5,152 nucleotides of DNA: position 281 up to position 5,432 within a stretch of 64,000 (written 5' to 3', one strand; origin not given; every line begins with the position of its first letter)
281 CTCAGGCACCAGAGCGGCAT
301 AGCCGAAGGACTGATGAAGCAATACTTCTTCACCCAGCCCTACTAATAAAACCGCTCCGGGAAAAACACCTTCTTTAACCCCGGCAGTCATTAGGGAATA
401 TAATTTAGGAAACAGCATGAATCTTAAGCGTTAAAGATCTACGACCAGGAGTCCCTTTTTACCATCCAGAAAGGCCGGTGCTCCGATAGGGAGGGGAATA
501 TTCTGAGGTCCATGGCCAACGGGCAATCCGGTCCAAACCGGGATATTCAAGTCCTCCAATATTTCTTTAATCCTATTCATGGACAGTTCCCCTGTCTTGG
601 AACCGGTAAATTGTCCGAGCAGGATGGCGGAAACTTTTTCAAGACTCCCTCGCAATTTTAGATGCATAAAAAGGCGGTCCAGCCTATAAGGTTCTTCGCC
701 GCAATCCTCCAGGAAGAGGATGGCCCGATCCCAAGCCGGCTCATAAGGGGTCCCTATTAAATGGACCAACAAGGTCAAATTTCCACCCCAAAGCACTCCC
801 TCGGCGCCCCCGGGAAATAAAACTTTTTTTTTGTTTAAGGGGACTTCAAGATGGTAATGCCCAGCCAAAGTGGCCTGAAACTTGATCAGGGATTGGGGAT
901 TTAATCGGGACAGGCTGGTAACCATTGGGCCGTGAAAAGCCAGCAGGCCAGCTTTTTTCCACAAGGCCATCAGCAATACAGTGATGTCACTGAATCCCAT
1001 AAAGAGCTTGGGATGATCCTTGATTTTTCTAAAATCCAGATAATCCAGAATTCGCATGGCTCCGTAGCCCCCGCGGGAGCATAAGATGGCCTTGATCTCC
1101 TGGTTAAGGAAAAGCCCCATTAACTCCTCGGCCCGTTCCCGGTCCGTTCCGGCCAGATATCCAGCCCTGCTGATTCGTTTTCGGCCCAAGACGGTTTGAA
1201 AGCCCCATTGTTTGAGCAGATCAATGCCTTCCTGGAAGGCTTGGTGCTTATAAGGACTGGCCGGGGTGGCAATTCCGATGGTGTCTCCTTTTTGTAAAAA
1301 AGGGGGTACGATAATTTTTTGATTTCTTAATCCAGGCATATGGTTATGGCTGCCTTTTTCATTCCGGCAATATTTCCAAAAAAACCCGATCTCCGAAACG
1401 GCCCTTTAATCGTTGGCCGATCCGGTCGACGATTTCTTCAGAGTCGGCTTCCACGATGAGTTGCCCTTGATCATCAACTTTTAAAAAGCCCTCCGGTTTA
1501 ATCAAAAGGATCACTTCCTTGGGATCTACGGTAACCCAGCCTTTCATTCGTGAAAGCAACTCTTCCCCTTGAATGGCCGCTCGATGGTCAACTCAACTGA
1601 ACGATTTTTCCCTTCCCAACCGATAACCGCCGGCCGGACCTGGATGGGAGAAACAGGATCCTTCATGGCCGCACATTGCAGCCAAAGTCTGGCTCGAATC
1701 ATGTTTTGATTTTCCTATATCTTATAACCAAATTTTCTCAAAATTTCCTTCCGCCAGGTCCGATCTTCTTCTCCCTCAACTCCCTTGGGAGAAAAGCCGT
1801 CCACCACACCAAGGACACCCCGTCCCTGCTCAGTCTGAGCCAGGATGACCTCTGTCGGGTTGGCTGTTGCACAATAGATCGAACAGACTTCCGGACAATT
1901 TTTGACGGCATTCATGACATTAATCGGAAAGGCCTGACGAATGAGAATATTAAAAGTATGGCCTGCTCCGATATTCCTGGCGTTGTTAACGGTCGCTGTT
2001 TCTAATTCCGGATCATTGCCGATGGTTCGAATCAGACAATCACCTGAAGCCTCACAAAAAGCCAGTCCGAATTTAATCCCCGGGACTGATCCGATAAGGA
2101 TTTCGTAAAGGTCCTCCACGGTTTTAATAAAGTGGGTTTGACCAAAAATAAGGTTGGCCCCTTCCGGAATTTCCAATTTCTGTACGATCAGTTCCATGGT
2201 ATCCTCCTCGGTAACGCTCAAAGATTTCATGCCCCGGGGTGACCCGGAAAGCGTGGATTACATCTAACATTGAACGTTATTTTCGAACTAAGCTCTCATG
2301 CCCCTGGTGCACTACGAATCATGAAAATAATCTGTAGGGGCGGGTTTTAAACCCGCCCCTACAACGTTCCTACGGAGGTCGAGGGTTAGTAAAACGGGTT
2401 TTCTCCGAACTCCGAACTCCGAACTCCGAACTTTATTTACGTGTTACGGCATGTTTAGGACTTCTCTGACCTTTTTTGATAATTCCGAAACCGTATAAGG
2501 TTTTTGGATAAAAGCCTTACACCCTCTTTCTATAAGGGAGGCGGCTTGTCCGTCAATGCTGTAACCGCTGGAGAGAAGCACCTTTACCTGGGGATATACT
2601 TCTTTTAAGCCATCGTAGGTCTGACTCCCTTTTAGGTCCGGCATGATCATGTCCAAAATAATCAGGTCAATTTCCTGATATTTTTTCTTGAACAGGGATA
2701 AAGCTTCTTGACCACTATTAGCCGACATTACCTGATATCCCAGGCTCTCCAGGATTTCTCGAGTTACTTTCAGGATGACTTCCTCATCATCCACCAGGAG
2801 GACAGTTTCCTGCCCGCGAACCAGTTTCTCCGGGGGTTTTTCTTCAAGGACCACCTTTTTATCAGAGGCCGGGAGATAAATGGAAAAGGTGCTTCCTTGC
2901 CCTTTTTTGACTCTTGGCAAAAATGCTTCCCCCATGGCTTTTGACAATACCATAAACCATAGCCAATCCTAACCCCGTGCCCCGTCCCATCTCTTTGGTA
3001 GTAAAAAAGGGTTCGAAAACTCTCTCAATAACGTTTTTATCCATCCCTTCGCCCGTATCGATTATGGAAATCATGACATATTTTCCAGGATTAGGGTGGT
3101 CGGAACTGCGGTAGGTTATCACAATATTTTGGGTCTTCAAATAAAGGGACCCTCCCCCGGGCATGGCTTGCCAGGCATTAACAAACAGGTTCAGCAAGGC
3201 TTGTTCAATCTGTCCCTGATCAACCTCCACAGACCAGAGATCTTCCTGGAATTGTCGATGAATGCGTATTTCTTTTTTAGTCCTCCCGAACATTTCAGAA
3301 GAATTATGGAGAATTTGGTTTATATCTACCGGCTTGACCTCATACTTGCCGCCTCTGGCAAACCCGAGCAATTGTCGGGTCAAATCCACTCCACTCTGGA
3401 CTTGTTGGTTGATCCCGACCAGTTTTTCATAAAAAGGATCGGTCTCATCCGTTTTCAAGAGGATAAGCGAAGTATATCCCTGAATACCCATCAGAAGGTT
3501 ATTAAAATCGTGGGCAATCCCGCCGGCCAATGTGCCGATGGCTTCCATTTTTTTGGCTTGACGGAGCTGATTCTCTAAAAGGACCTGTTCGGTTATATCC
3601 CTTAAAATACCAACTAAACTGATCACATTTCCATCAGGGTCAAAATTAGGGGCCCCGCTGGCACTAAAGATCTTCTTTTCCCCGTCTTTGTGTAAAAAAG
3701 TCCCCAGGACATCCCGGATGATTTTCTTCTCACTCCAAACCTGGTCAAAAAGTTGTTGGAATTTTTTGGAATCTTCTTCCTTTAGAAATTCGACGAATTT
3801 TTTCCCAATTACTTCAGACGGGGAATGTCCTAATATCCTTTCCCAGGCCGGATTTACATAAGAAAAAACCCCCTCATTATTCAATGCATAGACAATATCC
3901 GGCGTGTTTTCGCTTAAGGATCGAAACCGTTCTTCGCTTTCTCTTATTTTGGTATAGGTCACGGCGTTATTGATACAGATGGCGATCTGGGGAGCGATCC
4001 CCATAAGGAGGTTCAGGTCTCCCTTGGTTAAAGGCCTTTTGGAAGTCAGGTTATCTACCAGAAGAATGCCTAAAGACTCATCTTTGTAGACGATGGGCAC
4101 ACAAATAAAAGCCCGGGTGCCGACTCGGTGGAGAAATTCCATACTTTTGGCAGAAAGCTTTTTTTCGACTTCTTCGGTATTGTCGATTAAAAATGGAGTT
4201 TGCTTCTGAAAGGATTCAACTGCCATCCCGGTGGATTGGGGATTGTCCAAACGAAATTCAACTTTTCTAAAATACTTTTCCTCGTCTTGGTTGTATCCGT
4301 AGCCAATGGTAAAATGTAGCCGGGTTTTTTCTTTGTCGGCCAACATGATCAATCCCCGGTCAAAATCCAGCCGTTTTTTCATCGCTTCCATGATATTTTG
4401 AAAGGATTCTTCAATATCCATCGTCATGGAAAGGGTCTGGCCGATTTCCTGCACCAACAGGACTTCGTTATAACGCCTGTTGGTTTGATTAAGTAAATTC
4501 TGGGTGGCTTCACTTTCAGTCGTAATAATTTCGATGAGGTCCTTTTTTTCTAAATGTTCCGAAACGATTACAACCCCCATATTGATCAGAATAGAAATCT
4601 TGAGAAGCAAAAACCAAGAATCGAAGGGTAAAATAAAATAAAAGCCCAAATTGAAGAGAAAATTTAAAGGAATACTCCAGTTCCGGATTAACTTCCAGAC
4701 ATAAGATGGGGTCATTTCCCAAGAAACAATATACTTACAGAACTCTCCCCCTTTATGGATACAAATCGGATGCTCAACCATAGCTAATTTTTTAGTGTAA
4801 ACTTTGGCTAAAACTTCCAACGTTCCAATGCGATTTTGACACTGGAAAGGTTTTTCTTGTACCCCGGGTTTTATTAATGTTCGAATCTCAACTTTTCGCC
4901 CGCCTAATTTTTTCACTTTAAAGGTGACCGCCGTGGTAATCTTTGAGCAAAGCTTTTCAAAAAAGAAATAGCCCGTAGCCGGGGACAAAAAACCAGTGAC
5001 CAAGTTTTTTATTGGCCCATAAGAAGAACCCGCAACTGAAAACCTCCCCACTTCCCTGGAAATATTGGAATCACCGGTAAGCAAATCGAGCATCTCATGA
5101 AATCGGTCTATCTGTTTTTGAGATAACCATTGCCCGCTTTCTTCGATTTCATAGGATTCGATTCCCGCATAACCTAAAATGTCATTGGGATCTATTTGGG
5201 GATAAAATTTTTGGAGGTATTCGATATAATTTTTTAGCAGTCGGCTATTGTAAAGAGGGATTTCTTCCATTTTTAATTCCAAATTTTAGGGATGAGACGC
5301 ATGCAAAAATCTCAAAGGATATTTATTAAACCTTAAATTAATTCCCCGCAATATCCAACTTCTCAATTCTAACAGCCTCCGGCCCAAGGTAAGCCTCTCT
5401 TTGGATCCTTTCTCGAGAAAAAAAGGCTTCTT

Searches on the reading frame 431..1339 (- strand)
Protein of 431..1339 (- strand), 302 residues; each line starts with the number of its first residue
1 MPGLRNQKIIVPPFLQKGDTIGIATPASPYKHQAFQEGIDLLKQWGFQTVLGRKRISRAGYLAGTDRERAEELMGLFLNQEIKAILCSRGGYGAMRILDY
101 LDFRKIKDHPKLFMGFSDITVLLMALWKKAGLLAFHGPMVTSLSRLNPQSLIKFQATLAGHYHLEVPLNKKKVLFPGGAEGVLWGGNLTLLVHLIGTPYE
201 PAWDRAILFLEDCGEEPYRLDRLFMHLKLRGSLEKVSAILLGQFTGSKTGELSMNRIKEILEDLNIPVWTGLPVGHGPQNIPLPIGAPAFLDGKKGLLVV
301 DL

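Call 16: search_protein_families(library=pfam, proteins=[window:431-1339:-])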
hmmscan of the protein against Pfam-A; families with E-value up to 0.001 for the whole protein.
window:431-1339:- (302 aa): 2 families
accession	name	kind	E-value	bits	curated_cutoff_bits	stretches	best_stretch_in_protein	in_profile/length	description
PF02016.21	Peptidase_S66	-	2.1e-40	138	25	1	21-137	1-121/121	LD-carboxypeptidase N-terminal domain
PF17676.7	Peptidase_S66C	-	1.2e-35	123.1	23.7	1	180-289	1-118/120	LD-carboxypeptidase C-terminal domain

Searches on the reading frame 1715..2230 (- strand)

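Call 16: search_protein_families(library=pfam, proteins=[window:1715-2230:-])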
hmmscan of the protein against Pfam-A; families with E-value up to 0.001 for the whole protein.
window:1715-2230:- (171 aa): 1 family
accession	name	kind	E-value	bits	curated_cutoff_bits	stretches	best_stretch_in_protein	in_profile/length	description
PF04008.19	Adenosine_kin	-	1.1e-75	253.1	25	1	18-170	2-154/154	Adenosine specific kinase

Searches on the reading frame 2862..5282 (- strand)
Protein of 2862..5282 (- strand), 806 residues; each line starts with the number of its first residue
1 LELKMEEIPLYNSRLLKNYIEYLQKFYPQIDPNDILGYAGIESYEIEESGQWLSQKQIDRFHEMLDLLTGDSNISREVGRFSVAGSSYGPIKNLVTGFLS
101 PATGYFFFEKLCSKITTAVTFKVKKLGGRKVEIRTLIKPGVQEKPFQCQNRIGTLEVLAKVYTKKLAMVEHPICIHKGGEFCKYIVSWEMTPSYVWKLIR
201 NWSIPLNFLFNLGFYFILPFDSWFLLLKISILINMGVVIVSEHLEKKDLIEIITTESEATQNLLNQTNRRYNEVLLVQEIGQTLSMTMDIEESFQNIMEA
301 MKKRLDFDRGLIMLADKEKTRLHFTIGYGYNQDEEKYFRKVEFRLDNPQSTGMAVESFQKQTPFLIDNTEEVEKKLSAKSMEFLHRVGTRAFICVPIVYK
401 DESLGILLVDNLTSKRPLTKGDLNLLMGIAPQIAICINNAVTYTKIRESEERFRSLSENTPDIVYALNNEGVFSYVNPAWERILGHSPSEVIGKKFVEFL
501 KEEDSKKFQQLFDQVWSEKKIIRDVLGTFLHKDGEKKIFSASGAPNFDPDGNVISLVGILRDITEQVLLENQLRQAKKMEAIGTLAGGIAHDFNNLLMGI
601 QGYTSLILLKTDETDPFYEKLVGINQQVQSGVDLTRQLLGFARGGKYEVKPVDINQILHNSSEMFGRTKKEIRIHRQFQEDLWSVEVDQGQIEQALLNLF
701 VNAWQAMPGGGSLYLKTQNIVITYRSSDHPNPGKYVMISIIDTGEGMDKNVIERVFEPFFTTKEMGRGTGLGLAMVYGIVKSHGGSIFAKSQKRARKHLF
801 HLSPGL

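Call 16: search_protein_families(library=pfam, proteins=[window:2862-5282:-])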
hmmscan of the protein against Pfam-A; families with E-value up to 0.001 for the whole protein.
window:2862-5282:- (806 aa): 10 families
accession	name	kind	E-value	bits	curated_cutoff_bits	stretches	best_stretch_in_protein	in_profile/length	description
PF08448.16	PAS_4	-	2.4e-20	73.2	23.1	1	458-567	2-109/110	PAS fold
PF00989.32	PAS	-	4.9e-19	68.8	22.6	1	451-563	1-113/113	PAS fold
PF02518.31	HATPase_c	-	1.2e-17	64.7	26.4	1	688-793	2-97/111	Histidine kinase-, DNA gyrase B-, and HSP90-like ATPase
PF01590.32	GAF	-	4.1e-15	56.9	22.4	1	289-437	1-133/133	GAF domain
PF13426.13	PAS_9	-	6.3e-15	55.8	27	1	465-565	5-103/103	PAS domain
PF08447.18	PAS_3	-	2.1e-11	44.3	25.6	1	475-559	3-88/89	PAS fold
PF13185.12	GAF_2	-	9.9e-11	42.4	28.6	1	288-437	2-135/136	GAF domain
PF13492.12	GAF_3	-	1.1e-08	35.9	27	1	289-439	1-129/129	GAF domain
PF13188.13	PAS_8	-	1.8e-07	31.2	21.8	1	451-500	1-50/65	PAS domain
PF00512.31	HisKA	-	7e-07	29.7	26.9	1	583-644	3-63/66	His Kinase A (phospho-acceptor) domain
